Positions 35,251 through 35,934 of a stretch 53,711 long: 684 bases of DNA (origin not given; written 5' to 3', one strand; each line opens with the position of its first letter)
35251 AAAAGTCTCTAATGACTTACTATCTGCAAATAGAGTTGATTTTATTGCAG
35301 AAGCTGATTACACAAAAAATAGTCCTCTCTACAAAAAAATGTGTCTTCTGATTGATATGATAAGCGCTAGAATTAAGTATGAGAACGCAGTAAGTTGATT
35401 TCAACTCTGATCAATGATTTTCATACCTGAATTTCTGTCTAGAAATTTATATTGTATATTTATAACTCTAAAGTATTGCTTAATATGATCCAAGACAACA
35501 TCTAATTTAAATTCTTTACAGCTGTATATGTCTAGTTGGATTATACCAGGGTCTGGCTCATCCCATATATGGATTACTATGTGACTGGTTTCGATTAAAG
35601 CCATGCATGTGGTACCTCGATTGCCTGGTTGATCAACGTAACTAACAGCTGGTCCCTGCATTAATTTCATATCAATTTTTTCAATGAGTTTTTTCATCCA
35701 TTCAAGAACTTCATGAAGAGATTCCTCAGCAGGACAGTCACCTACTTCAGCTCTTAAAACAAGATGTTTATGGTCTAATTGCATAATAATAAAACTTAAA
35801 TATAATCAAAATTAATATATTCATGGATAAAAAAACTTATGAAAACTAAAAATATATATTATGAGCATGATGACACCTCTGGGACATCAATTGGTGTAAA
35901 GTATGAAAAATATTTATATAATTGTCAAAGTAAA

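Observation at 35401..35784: SpeD-fold decarboxylase with an ET/SH cleavage site: possibly an arginine or ornithine decarboxylase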

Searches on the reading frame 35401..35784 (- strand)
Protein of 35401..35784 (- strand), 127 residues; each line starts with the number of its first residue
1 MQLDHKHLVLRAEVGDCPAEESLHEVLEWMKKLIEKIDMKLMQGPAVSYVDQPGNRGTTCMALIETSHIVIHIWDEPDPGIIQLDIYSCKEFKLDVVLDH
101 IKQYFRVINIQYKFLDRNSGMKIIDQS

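Call 3: search_protein_families(library=pfam, proteins=[window:35401-35784:-], max_evalue=0.01)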
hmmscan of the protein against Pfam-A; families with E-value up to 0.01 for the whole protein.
window:35401-35784:- (127 aa): 1 family
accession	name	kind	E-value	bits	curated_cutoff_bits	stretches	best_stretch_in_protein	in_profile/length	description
PF02675.21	AdoMet_dc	-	1.1e-14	55.1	25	1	13-117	5-106/107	S-adenosylmethionine decarboxylase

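Call 4: search_protein_families(library=ncbifam, proteins=[window:35401-35784:-], max_evalue=0.01)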
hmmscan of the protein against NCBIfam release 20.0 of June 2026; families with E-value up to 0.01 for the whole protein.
window:35401-35784:- (127 aa): 1 family
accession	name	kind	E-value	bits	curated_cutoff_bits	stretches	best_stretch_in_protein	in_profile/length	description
TIGR03330.1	SAM_DCase_Bsu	equivalog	7.8e-09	35.9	75.65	1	23-117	22-111/112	adenosylmethionine decarboxylase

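Call 5: search_solved_structures(query=window:35401-35784:-, max_evalue=1, show_alignments=3)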
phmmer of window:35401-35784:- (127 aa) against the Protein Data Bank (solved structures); distinct sequences matched with E-value up to 1: 5.
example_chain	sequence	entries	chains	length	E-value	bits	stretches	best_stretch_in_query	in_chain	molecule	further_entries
2iii_A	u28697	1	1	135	0.0023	21.2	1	49-91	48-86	S-adenosylmethionine decarboxylase proenzyme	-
1tlu_A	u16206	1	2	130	0.089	16.1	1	57-107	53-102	S-adenosylmethionine decarboxylase proenzyme, AdoMetDC, SamDC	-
1vr7_A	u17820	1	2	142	0.1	15.9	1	57-106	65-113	S-adenosylmethionine decarboxylase proenzyme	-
1tmi_A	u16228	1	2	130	0.23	14.7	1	57-107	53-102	S-adenosylmethionine decarboxylase proenzyme, AdoMetDC, SamDC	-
3jqh_A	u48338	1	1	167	0.4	14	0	9-33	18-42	C-type lectin domain family 4 member M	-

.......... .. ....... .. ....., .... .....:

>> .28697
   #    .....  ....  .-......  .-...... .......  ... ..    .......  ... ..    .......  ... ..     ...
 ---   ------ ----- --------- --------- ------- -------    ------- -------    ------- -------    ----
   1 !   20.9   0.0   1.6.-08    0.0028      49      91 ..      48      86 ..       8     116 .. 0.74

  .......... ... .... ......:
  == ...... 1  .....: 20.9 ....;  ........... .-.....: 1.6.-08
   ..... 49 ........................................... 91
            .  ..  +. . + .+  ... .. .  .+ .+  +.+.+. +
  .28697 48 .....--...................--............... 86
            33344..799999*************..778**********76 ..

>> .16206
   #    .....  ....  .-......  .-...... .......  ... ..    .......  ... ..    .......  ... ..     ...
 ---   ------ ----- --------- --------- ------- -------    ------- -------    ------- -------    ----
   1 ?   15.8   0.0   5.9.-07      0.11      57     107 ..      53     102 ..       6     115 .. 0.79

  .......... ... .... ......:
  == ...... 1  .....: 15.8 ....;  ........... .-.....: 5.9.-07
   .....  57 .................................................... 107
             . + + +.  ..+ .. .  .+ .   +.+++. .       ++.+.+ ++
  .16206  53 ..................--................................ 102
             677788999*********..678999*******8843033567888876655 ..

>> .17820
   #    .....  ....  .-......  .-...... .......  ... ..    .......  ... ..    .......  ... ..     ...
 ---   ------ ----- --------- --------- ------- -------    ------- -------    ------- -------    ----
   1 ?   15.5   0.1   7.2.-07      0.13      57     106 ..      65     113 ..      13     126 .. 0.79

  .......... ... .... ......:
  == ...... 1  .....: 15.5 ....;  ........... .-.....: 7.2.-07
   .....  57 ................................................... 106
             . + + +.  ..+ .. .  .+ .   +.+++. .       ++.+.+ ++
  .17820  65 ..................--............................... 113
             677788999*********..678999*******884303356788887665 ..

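Call 6: find_homologous_proteins(query=window:35401-35784:-, max_evalue=0.001)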
Query window:35401-35784:- (127 aa): 313 proteins with E <= 0.001 among 314 candidates; the best 120 are listed.
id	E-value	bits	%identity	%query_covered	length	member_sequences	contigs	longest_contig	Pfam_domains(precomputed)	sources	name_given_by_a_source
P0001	3.9e-77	274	96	100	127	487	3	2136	PF02675.22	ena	-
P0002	7.4e-75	267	92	100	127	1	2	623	PF02675.22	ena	-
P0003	6.2e-74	264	91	100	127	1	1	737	PF02675.22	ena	-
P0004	8.7e-74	263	91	100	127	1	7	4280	PF02675.22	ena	-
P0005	3.0e-73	262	91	100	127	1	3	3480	PF02675.22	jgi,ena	jgi:S-adenosylmethionine/arginine decarboxylase-like enzyme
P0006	1.7e-72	259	90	99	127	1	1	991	PF02675.22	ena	-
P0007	5.4e-72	258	90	100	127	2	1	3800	PF02675.22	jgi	-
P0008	7.3e-72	257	90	99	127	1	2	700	PF02675.22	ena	-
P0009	2.6e-71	255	84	100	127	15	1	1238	PF02675.22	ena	-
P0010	1.2e-70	253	85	100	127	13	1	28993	PF02675.22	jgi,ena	-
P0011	1.7e-70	253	86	100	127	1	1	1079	PF02675.22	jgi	jgi:S-adenosylmethionine/arginine decarboxylase-like enzyme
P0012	6.3e-70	251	85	100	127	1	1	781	PF02675.22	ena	-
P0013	7.7e-70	251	83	100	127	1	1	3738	PF02675.22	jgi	jgi:S-adenosylmethionine/arginine decarboxylase-like enzyme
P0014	8.9e-70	250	84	100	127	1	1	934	PF02675.22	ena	-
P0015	1.4e-69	250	84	100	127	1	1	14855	PF02675.22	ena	-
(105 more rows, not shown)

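Call 7: search_dna_similar(query=window:35401-35784:-, collection=phages, mode=protein, max_evalue=0.001, max_rows=40)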
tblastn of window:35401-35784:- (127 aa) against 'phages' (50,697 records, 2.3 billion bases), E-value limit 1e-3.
Records with a match: 12; places in all: 12; records where one place covers at least 80% of the query: 12.
Best place of each record, by identity: <60% 12.
By first word of the organism name: Pelagibacter 11; uncultured 1.
By host as written in the record: Candidatus Pelagibacter sp. HTCC7211 6; Candidatus Pelagibacter ubique HTCC1062 3; - 1; Candidatus Pelagibacter sp.FZCC0233 1; Candidatus Pelagibacter sp. FZCC0015 1.
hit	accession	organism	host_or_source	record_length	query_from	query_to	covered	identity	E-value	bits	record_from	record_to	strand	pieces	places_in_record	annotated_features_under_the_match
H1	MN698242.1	Pelagibacter phage HTVC103P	Candidatus Pelagibacter sp. HTCC7211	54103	1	124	98%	46.8%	6e-33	126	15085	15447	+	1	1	S-adenosylmethionine decarboxylase | hypothetical protein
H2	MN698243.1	Pelagibacter phage HTVC104P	Candidatus Pelagibacter sp. HTCC7211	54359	1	124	98%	46.8%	9e-33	125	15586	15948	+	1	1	S-adenosylmethionine decarboxylase | hypothetical protein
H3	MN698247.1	Pelagibacter phage HTVC115P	Candidatus Pelagibacter sp. HTCC7211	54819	1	124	98%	44.4%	2e-31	122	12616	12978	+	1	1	S-adenosylmethionine decarboxylase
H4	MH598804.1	Pelagibacter phage HTVC105P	Candidatus Pelagibacter sp. HTCC7211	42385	1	123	97%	41.1%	9e-17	80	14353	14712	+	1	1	S-adenosylmethionine decarboxylase | hypothetical protein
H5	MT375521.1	Pelagibacter phage Eistla EXVC025P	Candidatus Pelagibacter ubique HTCC1062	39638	3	124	96%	41.0%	1e-25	105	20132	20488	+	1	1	S-adenosylmethionine decarboxylase | exonuclease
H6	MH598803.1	Pelagibacter phage HTVC121P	Candidatus Pelagibacter sp. HTCC7211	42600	1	123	97%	40.3%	1e-15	77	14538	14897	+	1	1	S-adenosylmethionine decarboxylase | hypothetical protein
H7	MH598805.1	Pelagibacter phage HTVC109P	Candidatus Pelagibacter sp. HTCC7211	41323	5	126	96%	39.3%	2e-28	113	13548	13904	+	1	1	S-adenosylmethionine decarboxylase | hypothetical protein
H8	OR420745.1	Pelagibacter phage HTVC048P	Candidatus Pelagibacter ubique HTCC1062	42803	1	123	97%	39.0%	4e-22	96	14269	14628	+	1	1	S-adenosylmethionine decarboxylase proenzyme | hypothetical protein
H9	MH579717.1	Pelagibacter phage HTVC021P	Candidatus Pelagibacter ubique HTCC1062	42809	1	123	97%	39.0%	4e-22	96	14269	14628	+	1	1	S-adenosylmethionine decarboxylase proenzyme | hypothetical protein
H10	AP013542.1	uncultured phage_MedDCM-OCT-S35-C6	metagenomic fosmid library constructed ...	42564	3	123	95%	38.8%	3e-24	101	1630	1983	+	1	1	S-adenosylmethionine decarboxylase proenzyme (TIGR03330)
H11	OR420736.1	Pelagibacter phage HTVC304P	Candidatus Pelagibacter sp.FZCC0233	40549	3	123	95%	38.0%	2e-21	94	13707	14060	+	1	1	S-adenosylmethionine decarboxylase | hypothetical protein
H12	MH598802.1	Pelagibacter phage HTVC201P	Candidatus Pelagibacter sp. FZCC0015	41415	3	123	95%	38.0%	2e-21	94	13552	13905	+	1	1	S-adenosylmethionine decarboxylase | hypothetical protein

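Call 25: get_annotated_region(hit=H12, flank=3000)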
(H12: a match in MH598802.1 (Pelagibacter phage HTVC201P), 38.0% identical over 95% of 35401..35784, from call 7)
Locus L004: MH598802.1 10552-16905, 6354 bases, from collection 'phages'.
description: Pelagibacter phage HTVC201P, complete genome.
organism: Pelagibacter phage HTVC201P (NCBI taxid 2283024)
taxonomy: Viruses; Duplodnaviria; Heunggongvirae; Uroviricota; Caudoviricetes; Autographiviridae; Pelagivirus
host: Candidatus Pelagibacter sp. FZCC0015; source: seawater; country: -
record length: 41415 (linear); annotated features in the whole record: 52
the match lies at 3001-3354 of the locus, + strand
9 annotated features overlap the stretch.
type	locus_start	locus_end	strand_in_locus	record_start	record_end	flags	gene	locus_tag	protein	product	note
CDS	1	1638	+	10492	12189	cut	-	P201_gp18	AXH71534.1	DNA polymerase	-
CDS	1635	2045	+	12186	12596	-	-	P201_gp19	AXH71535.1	hypothetical protein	-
CDS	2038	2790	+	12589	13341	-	-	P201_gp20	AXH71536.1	exonuclease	-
CDS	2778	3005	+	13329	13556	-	-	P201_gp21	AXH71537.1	hypothetical protein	-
CDS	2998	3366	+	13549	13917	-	-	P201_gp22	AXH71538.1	S-adenosylmethionine decarboxylase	-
CDS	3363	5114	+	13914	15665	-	-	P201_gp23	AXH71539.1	ribonucleotide-diphosphate reductase subunit alpha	-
CDS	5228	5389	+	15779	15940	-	-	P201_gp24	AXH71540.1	hypothetical protein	-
CDS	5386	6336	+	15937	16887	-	-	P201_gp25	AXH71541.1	ribonucleotide-diphosphate reductase subunit beta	-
CDS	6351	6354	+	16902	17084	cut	-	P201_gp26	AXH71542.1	hypothetical protein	-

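Call 26: get_annotated_region(hit=H1, flank=3000)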
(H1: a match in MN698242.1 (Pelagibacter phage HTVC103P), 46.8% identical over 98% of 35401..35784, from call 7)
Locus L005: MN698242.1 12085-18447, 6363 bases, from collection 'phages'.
description: Pelagibacter phage HTVC103P, complete genome.
organism: Pelagibacter phage HTVC103P (NCBI taxid 2686458)
taxonomy: Viruses; Duplodnaviria; Heunggongvirae; Uroviricota; Caudoviricetes
host: Candidatus Pelagibacter sp. HTCC7211; source: seawater; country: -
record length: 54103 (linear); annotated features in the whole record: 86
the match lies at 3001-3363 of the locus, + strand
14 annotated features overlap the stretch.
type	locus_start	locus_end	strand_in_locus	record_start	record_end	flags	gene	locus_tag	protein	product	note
CDS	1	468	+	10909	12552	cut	-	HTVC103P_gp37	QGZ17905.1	DNA primase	-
CDS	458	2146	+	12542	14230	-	-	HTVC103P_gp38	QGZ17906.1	DNA polymerase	-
CDS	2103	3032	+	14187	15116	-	-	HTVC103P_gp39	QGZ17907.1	hypothetical protein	-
CDS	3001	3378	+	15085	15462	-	-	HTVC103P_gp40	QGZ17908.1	S-adenosylmethionine decarboxylase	-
CDS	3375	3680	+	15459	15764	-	-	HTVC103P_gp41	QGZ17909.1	hypothetical protein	-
CDS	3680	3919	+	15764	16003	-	-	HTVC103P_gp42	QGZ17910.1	hypothetical protein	-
CDS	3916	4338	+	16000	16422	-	-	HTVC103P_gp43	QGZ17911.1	hypothetical protein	-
CDS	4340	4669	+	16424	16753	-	-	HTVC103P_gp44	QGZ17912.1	hypothetical protein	-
CDS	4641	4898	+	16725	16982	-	-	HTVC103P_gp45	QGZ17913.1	hypothetical protein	-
CDS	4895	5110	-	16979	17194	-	-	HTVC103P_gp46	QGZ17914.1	hypothetical protein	-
CDS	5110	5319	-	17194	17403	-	-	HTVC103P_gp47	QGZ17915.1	hypothetical protein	-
CDS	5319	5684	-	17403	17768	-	-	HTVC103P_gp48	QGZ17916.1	hypothetical protein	-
CDS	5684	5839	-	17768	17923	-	-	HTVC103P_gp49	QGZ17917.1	hypothetical protein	-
CDS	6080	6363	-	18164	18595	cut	-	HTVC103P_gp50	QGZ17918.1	hypothetical protein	-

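Call 41: search_dna_similar(query=L004:2998-3366:+, collection=phages, mode=protein, max_evalue=0.01, max_rows=60, rows=spread)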
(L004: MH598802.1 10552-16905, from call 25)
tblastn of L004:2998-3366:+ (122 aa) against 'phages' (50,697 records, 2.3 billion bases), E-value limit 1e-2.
Records with a match: 13; places in all: 13; records where one place covers at least 80% of the query: 12.
Best place of each record, by identity: >=99% 1; 95-99% 1; 60-80% 6; <60% 5.
By first word of the organism name: Pelagibacter 11; uncultured 1; Synechococcus 1.
By host as written in the record: Candidatus Pelagibacter sp. HTCC7211 6; Candidatus Pelagibacter ubique HTCC1062 3; Candidatus Pelagibacter sp. FZCC0015 1; Candidatus Pelagibacter sp.FZCC0233 1; - 1; Synechococcus sp. WH8102 1.
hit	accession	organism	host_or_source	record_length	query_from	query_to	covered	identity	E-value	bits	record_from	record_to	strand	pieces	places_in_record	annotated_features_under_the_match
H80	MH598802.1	Pelagibacter phage HTVC201P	Candidatus Pelagibacter sp. FZCC0015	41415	1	122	100%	100.0%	1e-76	251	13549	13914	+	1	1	S-adenosylmethionine decarboxylase | hypothetical protein | ribonucleotide-diphosphate reductase subunit alpha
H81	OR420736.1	Pelagibacter phage HTVC304P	Candidatus Pelagibacter sp.FZCC0233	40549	1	122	100%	98.4%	6e-76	249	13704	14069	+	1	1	S-adenosylmethionine decarboxylase | hypothetical protein | ribonucleotide-diphosphate reductase subunit alpha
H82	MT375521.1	Pelagibacter phage Eistla EXVC025P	Candidatus Pelagibacter ubique HTCC1062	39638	1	122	100%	77.9%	6e-60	203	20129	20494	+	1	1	S-adenosylmethionine decarboxylase | exonuclease | ribonucleoside-diphosphate reductase alpha subunit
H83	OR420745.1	Pelagibacter phage HTVC048P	Candidatus Pelagibacter ubique HTCC1062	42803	1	121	99%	73.6%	5e-56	192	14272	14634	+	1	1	S-adenosylmethionine decarboxylase proenzyme | hypothetical protein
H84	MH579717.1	Pelagibacter phage HTVC021P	Candidatus Pelagibacter ubique HTCC1062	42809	1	121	99%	73.6%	5e-56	192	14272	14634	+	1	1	S-adenosylmethionine decarboxylase proenzyme | hypothetical protein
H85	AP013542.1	uncultured phage_MedDCM-OCT-S35-C6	metagenomic fosmid library constructed ...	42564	1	122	100%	73.0%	3e-56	192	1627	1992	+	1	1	S-adenosylmethionine decarboxylase proenzyme (TIGR03330) | hypothetical protein | ribonucleotide-diphosphate reductase subunit alpha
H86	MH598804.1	Pelagibacter phage HTVC105P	Candidatus Pelagibacter sp. HTCC7211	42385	1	120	98%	67.5%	3e-44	158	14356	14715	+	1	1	S-adenosylmethionine decarboxylase | hypothetical protein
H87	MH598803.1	Pelagibacter phage HTVC121P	Candidatus Pelagibacter sp. HTCC7211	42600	1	120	98%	65.8%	6e-42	152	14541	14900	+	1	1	S-adenosylmethionine decarboxylase | hypothetical protein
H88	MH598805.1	Pelagibacter phage HTVC109P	Candidatus Pelagibacter sp. HTCC7211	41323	1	119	98%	58.0%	1e-43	156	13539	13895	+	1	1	S-adenosylmethionine decarboxylase | hypothetical protein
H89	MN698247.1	Pelagibacter phage HTVC115P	Candidatus Pelagibacter sp. HTCC7211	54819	1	114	93%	50.0%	5e-32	123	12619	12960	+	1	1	S-adenosylmethionine decarboxylase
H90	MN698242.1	Pelagibacter phage HTVC103P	Candidatus Pelagibacter sp. HTCC7211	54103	2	119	97%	47.5%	2e-33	127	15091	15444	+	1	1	S-adenosylmethionine decarboxylase | hypothetical protein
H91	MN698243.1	Pelagibacter phage HTVC104P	Candidatus Pelagibacter sp. HTCC7211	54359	2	119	97%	47.5%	9e-33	125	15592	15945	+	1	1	S-adenosylmethionine decarboxylase | hypothetical protein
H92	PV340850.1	Synechococcus phage Sf-CH1b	Synechococcus sp. WH8102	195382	5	100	79%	28.8%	2e-3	42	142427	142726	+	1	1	S-adenosylmethionine decarboxylase | DNA polymerase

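Call 42: find_related_loci(query=A1, collection=genome_contigs, flank=6000)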
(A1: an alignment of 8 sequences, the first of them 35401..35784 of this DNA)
Query A1 (127 aa) in genome_contigs; peptide patterns used: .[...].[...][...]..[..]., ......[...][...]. (x = any residue, [..] = any of these).
144 stretches matched a pattern; 96 encode a relative of the query (tblastn E <= 1e-3); the best 80 are kept; 80 distinct loci.
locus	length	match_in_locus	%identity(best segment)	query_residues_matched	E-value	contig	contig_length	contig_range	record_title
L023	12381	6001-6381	91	1-127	6e-78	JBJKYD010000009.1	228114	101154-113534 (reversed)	MAG: Gammaproteobacteria bacterium isolate LRMED-302 Gammaproteobacteria-LRMED-302-C9, whole genome shotgun sequence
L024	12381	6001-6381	90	1-127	1e-76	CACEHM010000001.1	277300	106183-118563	uncultured gamma proteobacterium genome assembly, contig: AG-390-N19_NODE_1, whole genome shotgun sequence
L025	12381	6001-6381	85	1-127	3e-75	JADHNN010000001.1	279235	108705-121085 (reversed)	MAG: Gammaproteobacteria bacterium isolate BS301-5m-G69 BS301-5m-C26, whole genome shotgun sequence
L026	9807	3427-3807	84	1-127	6e-75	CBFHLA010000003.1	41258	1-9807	MAG: Gammaproteobacteria bacterium isolate AGTU_288_bin_29_indstr genome assembly, contig: AGTU_288_bin_29_indstr_c3, wh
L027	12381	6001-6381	83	1-127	1e-74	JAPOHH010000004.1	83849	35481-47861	MAG: bacterium isolate bin4 k141_4000335_length_83849_cov_33.8367, whole genome shotgun sequence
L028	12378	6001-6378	79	1-126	1e-68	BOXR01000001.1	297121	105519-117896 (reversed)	MAG: Ectothiorhodospiraceae bacterium CM1_5m.P53 DNA, sequence1, whole genome shotgun sequence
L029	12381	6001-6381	74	1-127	1e-66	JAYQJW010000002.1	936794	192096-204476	MAG: Gammaproteobacteria bacterium isolate SD4487_NP_maxbin_bins.tsv.155 contig_20598_pilon, whole genome shotgun sequen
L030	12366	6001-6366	79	1-122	2e-66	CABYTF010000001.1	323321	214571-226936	MAG: uncultured gamma proteobacterium genome assembly, contig: AG-894-P10_NODE_1, whole genome shotgun sequence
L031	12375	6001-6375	67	1-125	4e-60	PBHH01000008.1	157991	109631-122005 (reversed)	MAG: Gammaproteobacteria bacterium isolate SP3036 2994, whole genome shotgun sequence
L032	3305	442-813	69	1-124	7e-59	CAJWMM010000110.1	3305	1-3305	MAG TPA_asm: uncultured Gammaproteobacteria bacterium isolate ERR599079_bin.48_MetaBAT_v2.12.1_MAG genome assembly, cont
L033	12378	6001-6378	66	1-126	9e-58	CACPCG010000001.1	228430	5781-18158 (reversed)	MAG: uncultured gamma proteobacterium genome assembly, contig: AH-326-M18_NODE_1, whole genome shotgun sequence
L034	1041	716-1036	79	1-107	5e-61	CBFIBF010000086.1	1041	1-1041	MAG: Gammaproteobacteria bacterium isolate Co_bin_463_strict genome assembly, contig: Co_bin_463_strict_c124, whole geno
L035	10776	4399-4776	65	1-126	5e-57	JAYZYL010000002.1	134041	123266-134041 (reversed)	MAG: Pseudomonadota bacterium isolate XB_MAG61 DB_MAG61_0002, whole genome shotgun sequence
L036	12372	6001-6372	67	1-124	4e-57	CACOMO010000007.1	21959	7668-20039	MAG: uncultured gamma proteobacterium genome assembly, contig: AH-324-A07_NODE_7, whole genome shotgun sequence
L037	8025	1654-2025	66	1-124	7e-57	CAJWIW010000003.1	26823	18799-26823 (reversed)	MAG TPA_asm: uncultured Gammaproteobacteria bacterium isolate ERR599032_bin.102_MetaBAT_v2.12.1_MAG genome assembly, con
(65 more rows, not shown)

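Call 60: get_annotated_region(hit=H85, flank=300)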
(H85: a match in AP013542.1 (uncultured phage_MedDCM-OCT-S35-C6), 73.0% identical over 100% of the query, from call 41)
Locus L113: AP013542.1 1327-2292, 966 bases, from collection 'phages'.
description: Uncultured phage_MedDCM-OCT-S35-C6 DNA, complete genome, group G8, isolate: uvMED-CGR-U-MedDCM-OCT-S35-C6.
organism: uncultured phage_MedDCM-OCT-S35-C6 (NCBI taxid 2741075)
taxonomy: Viruses; Duplodnaviria; Heunggongvirae; Uroviricota; Caudoviricetes; Autographiviridae; Pelagivirus; Pelagivirus S35C6
host: -; source: metagenomic fosmid library constructed from the 0.2-5um-size plankton collected from the deep chlorophyll ...; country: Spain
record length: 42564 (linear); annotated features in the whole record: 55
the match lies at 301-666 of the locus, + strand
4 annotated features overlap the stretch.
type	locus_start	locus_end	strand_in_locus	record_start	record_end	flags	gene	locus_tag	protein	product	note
CDS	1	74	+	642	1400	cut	-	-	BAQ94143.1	exonuclease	-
CDS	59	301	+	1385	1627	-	-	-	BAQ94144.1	hypothetical protein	-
CDS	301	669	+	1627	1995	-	-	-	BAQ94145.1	S-adenosylmethionine decarboxylase proenzyme (TIGR03330)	-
CDS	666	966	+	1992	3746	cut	-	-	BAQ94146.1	ribonucleotide-diphosphate reductase subunit alpha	-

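Call 67: search_protein_representatives(protein=window:35401-35784:-)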
Query: 127 residues. Proteins with E-value up to 0.001 (for the whole library): 932; up to 1e-10: 365; up to 1e-30: 5. The best 150 are listed.
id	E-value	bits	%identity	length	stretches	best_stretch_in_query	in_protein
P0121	1.3e-38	148.0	57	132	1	1-107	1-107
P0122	1.7e-31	125.1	48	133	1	1-121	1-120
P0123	4.6e-31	123.7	50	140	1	3-120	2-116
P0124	8.6e-31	122.8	70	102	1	1-76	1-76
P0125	9.4e-31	122.7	47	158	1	4-123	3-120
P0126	1.2e-30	122.3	64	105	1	3-91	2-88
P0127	1.5e-30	122.0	46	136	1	3-125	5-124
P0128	1.9e-29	118.4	45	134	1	3-122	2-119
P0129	5.5e-29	117.0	44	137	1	2-126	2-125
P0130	1.6e-28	115.5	45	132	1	3-125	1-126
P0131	6.5e-28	113.5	47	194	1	3-121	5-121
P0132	8.0e-28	113.2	43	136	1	5-126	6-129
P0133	9.4e-28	113.0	44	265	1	3-123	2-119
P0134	1.3e-27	112.6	45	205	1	4-122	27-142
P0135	1.6e-27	112.3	45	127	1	2-124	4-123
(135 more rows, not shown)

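Call 88: predict_structure(alignment_id=A2)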
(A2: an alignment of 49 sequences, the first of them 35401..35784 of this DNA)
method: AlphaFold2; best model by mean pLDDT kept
length: 127 residues; sequences in the alignment: 49
mean_pLDDT: 91.0   pTM: 0.85
mean pLDDT of the five models: 91.0, 90.6, 90.4, 89.7, 89.7
residues with pLDDT >= 90: 94; 70-90: 26; 50-70: 4; < 50: 3
segments of 3 or more residues with pLDDT < 50: none
pLDDT, mean of each block of 10 residues (from residue 1): 73 94 97 96 97 93 95 91 93 94 96 87 72
secondary structure, 60 per line:
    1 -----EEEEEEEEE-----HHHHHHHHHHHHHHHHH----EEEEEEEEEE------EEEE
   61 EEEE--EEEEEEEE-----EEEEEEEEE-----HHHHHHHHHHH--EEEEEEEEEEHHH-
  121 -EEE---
elements in order: E6-14 H20-36 E41-50 E57-64 E67-74 E80-88 H94-104 E107-116 E122-124

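Call 90: fold_search(model_id=the predicted structure, library=pdb)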
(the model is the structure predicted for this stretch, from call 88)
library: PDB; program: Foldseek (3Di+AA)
matches with E <= 10: 1049; with E <= 0.001: 13
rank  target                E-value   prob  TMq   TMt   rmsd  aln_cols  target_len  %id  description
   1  1vr7_B                5.3e-06  1.00  0.71  0.76   2.9       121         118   20  Crystal structure of S-adenosylmethionine decarboxylase proenzyme (TM0655) from THERMOTOGA MARITIMA at 1.2 A resolutio (released 2005-03-15)
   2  1tlu_A                9.9e-06  1.00  0.71  0.76   3.0       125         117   18  Crystal Structure of Thermotoga maritima S-adenosylmethionine decarboxylase (released 2004-06-29)
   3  1vr7_A                1.1e-05  1.00  0.72  0.75   3.8       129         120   19  Crystal structure of S-adenosylmethionine decarboxylase proenzyme (TM0655) from THERMOTOGA MARITIMA at 1.2 A resolutio (released 2005-03-15)
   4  1tmi_A                1.2e-05  1.00  0.71  0.76   3.0       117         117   16  Structure of Thermotoga maritima S63A non-processing mutant S-adenosylmethionine decarboxylase (released 2004-06-29)
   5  9pbb_A                4.1e-04  1.00  0.60  0.33   4.8       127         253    9  293K human S-adenosylmethionine decarboxylase (released 2025-09-17)
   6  1mhm_A                4.6e-04  1.00  0.60  0.33   3.9       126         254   14  Crystal structure of S-adenosylmethionine decarboxylase from potato (released 2002-12-11)
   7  1i7c_A                6.5e-04  1.00  0.53  0.29   6.3       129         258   12  HUMAN S-ADENOSYLMETHIONINE DECARBOXYLASE WITH COVALENTLY BOUND PYRUVOYL GROUP AND COMPLEXED WITH METHYLGLYOXAL BIS-(GU (released 2001-08-22)
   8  3dz5_A                6.9e-04  1.00  0.55  0.31   7.0       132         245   13  Human AdoMetDC with covalently bound 5'-[(2-aminooxyethyl)methylamino]-5'-deoxy-8-methyladenosine (released 2009-03-10)
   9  3dz3_A                7.7e-04  1.00  0.60  0.34   6.7       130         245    9  Human AdoMetDC F223A mutant with covalently bound S-Adenosylmethionine methyl ester (released 2009-03-10)
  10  9p7q_A                8.1e-04  1.00  0.57  0.32   7.0       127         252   13  273K human S-adenosylmethionine decarboxylase (released 2025-09-17)
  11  1jen_C                8.6e-04  1.00  0.62  0.35   4.6       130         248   12  HUMAN S-ADENOSYLMETHIONINE DECARBOXYLASE (released 1999-06-01)
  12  9p1h_A                8.6e-04  1.00  0.57  0.32   5.2       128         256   10  100K human S-adenosylmethionine decarboxylase (released 2025-09-17)
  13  3epa_A                9.6e-04  1.00  0.54  0.30   6.6       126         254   11  Human AdoMetDC E178Q mutant complexed with putrescine (released 2008-12-23)
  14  3ep9_A                1.0e-03  1.00  0.56  0.32   6.4       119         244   12  Human AdoMetDC with no putrescine bound (released 2008-12-23)
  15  3dz2_A                1.0e-03  1.00  0.55  0.31   6.5       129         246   12  Human AdoMetDC with 5'-[(3-aminopropyl)methylamino]-5'deoxy-8-methyladenosine (released 2009-03-10)
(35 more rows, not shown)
